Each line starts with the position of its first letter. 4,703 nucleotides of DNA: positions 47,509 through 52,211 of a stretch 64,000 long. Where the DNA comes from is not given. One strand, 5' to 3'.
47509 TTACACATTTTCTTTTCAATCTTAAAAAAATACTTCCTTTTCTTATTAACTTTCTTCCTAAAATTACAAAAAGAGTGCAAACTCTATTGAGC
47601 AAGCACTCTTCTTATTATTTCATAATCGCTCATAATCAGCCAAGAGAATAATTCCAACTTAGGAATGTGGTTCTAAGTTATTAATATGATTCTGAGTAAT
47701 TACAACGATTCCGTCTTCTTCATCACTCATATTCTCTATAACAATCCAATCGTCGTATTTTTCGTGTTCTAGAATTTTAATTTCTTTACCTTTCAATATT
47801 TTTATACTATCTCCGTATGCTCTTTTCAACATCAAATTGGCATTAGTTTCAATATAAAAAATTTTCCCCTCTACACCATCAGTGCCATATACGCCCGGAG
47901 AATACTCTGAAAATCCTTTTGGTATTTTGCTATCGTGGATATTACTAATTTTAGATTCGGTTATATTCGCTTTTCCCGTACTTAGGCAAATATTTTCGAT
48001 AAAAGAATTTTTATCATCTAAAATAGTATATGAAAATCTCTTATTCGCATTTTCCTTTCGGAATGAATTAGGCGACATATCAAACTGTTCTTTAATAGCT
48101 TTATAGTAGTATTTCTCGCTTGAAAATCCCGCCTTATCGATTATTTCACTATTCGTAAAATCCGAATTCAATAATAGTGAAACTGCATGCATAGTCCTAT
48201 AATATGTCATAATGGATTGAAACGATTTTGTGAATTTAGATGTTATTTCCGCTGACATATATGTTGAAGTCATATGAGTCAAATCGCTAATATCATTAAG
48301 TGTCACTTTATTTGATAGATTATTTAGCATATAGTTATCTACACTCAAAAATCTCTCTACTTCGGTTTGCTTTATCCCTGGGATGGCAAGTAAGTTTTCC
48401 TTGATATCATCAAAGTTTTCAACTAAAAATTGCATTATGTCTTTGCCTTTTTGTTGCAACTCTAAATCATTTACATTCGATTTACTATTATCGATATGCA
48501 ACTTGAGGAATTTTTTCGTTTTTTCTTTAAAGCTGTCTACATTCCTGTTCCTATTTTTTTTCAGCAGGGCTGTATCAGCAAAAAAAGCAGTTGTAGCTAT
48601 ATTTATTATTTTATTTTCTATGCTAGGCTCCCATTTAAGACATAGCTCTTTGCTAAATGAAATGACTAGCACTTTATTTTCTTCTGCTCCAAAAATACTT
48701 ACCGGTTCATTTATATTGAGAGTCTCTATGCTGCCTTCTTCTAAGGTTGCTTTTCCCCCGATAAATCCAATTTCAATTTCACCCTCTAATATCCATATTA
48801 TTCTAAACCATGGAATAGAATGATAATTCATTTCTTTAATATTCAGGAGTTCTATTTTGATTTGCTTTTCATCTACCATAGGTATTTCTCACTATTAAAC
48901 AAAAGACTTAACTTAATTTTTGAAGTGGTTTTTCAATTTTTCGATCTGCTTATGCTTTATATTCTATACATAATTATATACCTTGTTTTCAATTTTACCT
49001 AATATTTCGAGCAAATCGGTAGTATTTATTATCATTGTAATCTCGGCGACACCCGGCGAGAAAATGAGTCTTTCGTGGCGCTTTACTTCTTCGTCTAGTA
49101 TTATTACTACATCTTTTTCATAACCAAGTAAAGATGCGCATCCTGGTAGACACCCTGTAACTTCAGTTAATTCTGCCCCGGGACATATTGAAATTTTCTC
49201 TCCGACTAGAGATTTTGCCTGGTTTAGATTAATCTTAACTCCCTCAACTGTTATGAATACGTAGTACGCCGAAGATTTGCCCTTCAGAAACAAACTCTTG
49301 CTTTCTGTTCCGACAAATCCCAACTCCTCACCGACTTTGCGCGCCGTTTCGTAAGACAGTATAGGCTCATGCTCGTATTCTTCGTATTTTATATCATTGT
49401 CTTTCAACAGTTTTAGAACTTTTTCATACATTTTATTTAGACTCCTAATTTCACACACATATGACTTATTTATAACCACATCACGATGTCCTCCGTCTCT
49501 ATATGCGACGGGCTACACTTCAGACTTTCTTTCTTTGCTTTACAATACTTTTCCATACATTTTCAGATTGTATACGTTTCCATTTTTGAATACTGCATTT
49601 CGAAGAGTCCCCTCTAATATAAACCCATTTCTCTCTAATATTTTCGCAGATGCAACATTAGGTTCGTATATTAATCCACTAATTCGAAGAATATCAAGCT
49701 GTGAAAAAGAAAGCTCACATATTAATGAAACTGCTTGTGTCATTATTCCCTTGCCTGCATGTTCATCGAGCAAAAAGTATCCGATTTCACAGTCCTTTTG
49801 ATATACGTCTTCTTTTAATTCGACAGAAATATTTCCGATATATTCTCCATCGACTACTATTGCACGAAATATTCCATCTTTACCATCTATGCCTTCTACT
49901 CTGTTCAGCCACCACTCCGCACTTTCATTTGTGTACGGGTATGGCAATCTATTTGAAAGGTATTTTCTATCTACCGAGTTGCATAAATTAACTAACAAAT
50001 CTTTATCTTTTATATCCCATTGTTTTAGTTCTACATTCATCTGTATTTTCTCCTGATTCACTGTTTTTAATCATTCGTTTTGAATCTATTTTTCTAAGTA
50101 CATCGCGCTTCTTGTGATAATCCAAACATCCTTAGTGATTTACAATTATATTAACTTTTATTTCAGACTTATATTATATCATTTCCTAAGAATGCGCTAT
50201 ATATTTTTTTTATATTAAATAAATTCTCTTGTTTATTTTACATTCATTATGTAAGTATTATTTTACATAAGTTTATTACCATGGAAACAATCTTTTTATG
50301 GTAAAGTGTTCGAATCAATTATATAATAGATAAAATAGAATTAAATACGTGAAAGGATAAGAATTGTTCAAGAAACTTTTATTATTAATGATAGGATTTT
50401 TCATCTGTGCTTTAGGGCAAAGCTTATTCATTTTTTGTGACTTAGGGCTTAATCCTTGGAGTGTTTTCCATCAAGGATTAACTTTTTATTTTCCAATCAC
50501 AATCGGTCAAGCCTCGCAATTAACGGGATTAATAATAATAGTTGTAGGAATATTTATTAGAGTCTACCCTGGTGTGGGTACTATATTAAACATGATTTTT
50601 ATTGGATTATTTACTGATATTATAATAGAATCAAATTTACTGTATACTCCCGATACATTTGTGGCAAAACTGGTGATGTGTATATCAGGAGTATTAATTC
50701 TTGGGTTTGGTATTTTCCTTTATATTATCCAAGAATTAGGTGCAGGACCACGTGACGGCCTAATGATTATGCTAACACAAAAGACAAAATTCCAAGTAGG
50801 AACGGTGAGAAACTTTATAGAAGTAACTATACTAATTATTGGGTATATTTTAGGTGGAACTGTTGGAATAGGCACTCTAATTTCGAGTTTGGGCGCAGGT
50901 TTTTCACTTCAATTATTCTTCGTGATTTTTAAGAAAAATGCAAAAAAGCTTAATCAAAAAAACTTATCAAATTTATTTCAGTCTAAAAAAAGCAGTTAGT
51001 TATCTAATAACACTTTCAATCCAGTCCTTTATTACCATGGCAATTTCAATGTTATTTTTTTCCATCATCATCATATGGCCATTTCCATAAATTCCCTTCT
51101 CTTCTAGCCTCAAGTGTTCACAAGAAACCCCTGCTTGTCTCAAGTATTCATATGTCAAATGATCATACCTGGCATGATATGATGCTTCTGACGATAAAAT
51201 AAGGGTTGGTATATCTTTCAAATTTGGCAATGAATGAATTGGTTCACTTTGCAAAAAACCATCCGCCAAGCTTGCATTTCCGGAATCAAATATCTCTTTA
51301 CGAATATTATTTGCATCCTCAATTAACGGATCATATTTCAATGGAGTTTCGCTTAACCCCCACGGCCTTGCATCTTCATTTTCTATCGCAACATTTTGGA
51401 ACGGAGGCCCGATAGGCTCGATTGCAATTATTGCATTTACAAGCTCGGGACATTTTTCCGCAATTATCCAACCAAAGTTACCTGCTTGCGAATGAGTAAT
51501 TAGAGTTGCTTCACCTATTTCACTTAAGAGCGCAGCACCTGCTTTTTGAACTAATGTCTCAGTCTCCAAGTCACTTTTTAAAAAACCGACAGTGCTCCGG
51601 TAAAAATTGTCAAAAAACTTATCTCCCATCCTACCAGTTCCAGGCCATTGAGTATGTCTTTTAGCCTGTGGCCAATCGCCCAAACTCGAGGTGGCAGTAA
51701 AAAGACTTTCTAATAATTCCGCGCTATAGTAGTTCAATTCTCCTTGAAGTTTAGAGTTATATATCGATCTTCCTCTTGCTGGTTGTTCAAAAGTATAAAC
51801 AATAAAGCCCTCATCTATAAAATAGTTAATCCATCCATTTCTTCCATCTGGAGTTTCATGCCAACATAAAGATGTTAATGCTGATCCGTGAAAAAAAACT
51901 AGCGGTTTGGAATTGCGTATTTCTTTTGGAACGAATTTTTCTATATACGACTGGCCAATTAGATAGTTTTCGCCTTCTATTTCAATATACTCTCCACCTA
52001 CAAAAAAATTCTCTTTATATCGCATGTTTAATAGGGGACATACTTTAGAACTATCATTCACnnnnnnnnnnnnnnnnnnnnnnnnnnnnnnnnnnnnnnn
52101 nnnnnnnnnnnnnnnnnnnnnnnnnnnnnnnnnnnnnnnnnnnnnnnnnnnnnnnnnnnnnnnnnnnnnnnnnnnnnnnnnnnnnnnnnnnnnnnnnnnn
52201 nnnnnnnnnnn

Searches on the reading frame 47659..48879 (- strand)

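Call 50: search_protein_families(library=pfam, proteins=[window:47659-48879:-], max_evalue=0.001)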
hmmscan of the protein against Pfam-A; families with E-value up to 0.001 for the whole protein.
window:47659-48879:- (406 aa): 2 families
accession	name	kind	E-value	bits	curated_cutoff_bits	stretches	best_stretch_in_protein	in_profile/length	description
PF12833.13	HTH_18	-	6.9e-12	45.9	33.6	1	198-275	2-79/80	Helix-turn-helix domain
PF00165.29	HTH_AraC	-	9.9e-06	26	26.6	1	245-275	13-42/42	Bacterial regulatory helix-turn-helix proteins, AraC family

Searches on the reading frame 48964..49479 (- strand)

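Call 50: search_protein_families(library=pfam, proteins=[window:48964-49479:-], max_evalue=0.001)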
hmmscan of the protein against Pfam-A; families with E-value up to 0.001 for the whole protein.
window:48964-49479:- (171 aa): 1 family
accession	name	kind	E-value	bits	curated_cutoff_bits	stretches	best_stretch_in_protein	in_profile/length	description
PF04073.20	tRNA_edit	-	6.1e-19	68.8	25.5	1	46-158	11-122/123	Aminoacyl-tRNA editing domain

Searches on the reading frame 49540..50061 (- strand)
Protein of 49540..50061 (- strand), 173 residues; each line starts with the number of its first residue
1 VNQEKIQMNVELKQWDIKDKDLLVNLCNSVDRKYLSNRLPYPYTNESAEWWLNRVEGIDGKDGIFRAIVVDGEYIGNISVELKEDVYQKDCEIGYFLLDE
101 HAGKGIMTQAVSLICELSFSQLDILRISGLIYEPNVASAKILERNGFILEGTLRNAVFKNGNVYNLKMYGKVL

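Call 50: search_protein_families(library=pfam, proteins=[window:49540-50061:-], max_evalue=0.001)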
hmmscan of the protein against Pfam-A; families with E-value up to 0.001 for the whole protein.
window:49540-50061:- (173 aa): 3 families
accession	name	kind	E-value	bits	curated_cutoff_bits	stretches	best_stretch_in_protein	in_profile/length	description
PF13302.13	Acetyltransf_3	-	7.6e-19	69.2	25.4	1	10-147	2-137/138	Acetyltransferase (GNAT) domain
PF13420.13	Acetyltransf_4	-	2.1e-06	28.3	24.3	1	44-164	30-151/155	Acetyltransferase (GNAT) domain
PF00583.31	Acetyltransf_1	-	7e-06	26.7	20.7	1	41-147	19-116/116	Acetyltransferase (GNAT) family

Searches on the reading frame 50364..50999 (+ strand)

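Call 50: search_protein_families(library=pfam, proteins=[window:50364-50999:+], max_evalue=0.001)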
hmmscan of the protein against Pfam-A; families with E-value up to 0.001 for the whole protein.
window:50364-50999:+ (211 aa): 0 families

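Call 65: search_protein_families(library=ncbifam, proteins=[window:50364-50999:+], max_evalue=0.001)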
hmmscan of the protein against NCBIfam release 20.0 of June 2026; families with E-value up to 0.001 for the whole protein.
window:50364-50999:+ (211 aa): 1 family
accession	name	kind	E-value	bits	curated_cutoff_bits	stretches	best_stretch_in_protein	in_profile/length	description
NF052291.1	membrane_YczE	equivalog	2.9e-48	164.2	205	1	3-186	2-183/185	membrane protein YczE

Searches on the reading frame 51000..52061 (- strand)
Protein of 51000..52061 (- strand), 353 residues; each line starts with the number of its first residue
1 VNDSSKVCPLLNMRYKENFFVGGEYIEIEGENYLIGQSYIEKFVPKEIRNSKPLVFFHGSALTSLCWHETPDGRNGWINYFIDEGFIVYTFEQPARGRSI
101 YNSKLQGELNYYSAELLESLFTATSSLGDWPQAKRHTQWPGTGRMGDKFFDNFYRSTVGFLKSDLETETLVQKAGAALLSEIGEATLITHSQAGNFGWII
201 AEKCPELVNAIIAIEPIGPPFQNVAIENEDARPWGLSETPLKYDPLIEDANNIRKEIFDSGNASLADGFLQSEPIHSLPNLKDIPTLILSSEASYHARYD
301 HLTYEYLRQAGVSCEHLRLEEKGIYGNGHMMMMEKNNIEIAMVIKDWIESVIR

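Call 3: search_protein_families(library=pfam, proteins=[window:51000-52061:-], max_evalue=0.01)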
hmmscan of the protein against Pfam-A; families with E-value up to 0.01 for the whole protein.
window:51000-52061:- (353 aa): 2 families
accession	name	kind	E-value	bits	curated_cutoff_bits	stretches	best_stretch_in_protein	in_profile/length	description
PF12697.13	Abhydrolase_6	-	2.2e-07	32.2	26.3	1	54-335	1-210/217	Alpha/beta hydrolase family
PF00561.26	Abhydrolase_1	-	0.00015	22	25.8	1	53-222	2-108/245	alpha/beta hydrolase fold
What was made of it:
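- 51000..52061 (-): Alpha/beta hydrolase; membership of the operon is uncertain. Pfam Abhydrolase_6 (call 3).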

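Call 4: search_protein_families(library=ncbifam, proteins=[window:51000-52061:-], max_evalue=0.01)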
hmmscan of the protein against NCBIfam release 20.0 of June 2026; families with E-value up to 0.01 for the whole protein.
window:51000-52061:- (353 aa): 0 families
